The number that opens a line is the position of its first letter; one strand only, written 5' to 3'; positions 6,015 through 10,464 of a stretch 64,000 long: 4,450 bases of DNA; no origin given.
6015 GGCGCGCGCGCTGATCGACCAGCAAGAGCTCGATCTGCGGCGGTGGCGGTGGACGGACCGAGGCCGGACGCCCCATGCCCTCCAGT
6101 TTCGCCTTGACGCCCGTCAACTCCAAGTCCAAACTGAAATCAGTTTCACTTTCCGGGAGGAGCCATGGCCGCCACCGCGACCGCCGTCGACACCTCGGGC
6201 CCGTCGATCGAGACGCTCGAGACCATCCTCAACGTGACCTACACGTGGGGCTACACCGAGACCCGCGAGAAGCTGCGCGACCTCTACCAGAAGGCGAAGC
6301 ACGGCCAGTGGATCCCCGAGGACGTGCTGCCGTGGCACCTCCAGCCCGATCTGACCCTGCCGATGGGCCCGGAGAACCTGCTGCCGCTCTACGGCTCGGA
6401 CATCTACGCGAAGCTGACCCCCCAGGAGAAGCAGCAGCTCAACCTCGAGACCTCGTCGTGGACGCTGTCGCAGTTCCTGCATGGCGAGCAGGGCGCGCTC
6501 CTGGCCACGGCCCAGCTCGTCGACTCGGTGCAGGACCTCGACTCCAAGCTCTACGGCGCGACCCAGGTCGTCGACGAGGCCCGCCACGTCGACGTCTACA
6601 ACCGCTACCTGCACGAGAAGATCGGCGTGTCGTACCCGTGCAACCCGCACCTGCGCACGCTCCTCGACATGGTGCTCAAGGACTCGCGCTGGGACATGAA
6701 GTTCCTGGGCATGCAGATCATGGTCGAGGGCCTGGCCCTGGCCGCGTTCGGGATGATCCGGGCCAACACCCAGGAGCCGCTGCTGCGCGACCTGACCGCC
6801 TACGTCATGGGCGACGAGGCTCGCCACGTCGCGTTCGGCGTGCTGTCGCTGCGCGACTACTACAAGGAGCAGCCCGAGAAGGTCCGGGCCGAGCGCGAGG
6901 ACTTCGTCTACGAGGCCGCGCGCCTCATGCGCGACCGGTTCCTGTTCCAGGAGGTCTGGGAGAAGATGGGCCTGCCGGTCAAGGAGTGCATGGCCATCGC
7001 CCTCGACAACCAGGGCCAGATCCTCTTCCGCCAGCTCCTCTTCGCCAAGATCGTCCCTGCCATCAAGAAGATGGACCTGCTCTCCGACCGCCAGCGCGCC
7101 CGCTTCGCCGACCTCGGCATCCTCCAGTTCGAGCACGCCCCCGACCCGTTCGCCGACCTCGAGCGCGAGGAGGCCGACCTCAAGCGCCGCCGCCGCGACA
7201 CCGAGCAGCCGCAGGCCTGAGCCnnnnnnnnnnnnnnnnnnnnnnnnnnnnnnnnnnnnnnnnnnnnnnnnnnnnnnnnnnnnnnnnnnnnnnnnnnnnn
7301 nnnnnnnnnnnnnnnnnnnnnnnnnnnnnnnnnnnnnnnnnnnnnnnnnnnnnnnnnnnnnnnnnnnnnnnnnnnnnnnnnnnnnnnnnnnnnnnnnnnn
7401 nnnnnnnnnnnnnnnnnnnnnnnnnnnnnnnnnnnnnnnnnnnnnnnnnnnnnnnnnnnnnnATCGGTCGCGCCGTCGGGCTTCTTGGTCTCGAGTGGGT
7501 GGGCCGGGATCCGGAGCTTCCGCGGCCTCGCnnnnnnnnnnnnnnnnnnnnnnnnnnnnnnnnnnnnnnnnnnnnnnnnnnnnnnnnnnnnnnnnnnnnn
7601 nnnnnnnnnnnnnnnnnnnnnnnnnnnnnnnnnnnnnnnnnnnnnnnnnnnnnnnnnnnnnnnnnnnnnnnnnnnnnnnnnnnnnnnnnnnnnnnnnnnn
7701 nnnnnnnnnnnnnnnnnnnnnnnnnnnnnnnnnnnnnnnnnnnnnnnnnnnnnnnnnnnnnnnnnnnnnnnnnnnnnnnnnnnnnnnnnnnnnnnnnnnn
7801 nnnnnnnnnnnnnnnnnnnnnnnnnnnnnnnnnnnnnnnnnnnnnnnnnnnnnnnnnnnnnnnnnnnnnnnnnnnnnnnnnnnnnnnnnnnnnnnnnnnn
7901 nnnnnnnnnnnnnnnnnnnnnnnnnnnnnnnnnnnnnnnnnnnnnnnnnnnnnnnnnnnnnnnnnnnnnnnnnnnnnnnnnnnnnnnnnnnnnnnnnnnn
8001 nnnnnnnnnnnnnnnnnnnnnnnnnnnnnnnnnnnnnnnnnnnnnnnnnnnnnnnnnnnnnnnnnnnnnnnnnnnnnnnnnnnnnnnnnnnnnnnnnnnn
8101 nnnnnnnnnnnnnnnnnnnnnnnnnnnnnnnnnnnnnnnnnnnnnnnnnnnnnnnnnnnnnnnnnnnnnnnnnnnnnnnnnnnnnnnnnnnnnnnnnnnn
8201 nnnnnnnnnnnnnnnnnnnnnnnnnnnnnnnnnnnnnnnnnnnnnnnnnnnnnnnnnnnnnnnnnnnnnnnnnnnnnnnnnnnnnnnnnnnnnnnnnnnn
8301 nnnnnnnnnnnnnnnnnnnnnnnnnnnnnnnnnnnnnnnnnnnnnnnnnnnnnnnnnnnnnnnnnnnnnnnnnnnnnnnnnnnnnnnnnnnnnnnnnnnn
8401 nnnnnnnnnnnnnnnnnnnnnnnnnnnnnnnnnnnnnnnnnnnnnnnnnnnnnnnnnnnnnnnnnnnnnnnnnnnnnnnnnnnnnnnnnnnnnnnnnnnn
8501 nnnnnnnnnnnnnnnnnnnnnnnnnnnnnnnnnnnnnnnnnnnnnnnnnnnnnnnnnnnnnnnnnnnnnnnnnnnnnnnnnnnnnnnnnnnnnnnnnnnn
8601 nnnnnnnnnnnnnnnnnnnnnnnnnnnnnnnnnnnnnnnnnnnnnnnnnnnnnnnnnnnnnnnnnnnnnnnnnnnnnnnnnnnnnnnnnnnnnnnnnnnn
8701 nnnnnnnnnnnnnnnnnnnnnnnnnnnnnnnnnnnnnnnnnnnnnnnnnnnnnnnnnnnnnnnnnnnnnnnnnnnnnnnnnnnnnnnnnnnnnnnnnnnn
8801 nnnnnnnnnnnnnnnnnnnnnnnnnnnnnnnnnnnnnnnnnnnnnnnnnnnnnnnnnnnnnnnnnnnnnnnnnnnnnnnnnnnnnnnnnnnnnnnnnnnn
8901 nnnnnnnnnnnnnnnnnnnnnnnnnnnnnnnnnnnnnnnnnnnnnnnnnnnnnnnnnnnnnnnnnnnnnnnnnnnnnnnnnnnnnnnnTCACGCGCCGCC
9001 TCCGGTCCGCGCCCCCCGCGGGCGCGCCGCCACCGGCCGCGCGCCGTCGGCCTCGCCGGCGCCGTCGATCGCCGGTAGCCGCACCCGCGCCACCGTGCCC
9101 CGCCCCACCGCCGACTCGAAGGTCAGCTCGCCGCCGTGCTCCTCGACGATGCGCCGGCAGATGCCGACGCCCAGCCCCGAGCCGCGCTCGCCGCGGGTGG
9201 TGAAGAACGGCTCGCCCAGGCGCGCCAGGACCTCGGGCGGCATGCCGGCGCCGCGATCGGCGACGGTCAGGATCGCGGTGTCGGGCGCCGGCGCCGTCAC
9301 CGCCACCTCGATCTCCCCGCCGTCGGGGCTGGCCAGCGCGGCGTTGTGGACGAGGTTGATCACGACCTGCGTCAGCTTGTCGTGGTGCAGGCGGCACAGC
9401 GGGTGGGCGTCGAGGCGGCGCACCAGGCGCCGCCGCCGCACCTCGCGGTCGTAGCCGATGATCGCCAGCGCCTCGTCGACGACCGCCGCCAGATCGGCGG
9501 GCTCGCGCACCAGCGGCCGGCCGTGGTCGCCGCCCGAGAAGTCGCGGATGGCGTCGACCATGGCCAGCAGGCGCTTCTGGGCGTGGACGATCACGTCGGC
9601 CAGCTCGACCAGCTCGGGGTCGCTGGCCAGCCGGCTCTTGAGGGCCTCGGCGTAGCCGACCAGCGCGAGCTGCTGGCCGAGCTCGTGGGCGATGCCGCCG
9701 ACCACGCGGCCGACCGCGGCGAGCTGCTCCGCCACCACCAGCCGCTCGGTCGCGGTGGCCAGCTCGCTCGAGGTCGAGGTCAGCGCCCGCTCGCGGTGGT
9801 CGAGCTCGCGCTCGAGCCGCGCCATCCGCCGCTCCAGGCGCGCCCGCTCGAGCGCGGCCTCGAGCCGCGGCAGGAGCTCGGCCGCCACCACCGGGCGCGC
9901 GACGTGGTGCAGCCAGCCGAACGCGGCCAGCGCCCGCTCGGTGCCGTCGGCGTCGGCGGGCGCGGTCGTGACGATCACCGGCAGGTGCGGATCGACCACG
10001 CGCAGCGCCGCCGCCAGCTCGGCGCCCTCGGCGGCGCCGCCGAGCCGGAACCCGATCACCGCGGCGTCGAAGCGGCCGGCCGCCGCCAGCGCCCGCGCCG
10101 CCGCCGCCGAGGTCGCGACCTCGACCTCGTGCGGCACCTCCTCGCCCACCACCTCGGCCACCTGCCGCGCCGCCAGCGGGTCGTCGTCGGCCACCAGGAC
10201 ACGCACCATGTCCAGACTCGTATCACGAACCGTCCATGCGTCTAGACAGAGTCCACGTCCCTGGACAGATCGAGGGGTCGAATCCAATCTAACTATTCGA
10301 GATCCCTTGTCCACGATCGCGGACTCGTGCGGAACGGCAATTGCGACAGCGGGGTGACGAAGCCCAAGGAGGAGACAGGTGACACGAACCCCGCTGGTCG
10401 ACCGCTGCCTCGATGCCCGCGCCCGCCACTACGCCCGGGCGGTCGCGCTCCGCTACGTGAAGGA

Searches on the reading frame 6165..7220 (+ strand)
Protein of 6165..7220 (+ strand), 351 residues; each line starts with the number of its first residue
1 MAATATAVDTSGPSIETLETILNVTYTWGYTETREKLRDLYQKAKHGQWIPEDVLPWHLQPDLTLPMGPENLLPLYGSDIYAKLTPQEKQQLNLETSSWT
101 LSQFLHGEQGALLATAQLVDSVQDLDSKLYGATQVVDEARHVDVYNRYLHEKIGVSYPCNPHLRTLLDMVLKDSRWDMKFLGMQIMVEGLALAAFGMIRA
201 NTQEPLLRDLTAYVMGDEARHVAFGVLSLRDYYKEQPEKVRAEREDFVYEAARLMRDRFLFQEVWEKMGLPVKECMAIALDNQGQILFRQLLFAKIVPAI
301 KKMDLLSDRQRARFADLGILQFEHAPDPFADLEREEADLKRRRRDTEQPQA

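Call 66: search_protein_families(library=pfam, proteins=[window:6165-7220:+], max_evalue=0.0001)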
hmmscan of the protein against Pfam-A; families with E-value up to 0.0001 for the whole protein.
window:6165-7220:+ (351 aa): 1 family
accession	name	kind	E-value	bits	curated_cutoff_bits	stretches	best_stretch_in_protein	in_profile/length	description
PF11583.14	AurF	-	5.4e-11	42.6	29.6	1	32-303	3-281/282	P-aminobenzoate N-oxygenase AurF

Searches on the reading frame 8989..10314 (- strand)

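Call 66: search_protein_families(library=pfam, proteins=[window:8989-10314:-], max_evalue=0.0001)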
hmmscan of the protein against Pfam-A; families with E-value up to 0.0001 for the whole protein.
window:8989-10314:- (441 aa): 3 families
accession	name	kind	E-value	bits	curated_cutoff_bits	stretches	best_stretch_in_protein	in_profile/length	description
PF02518.31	HATPase_c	-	1.8e-26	93.2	26.4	1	312-415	4-109/111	Histidine kinase-, DNA gyrase B-, and HSP90-like ATPase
PF00072.30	Response_reg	-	1.6e-11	44.8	30.2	1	39-150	1-109/111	Response regulator receiver domain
PF00512.31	HisKA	-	1.8e-05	25.1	26.9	1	202-263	3-64/66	His Kinase A (phospho-acceptor) domain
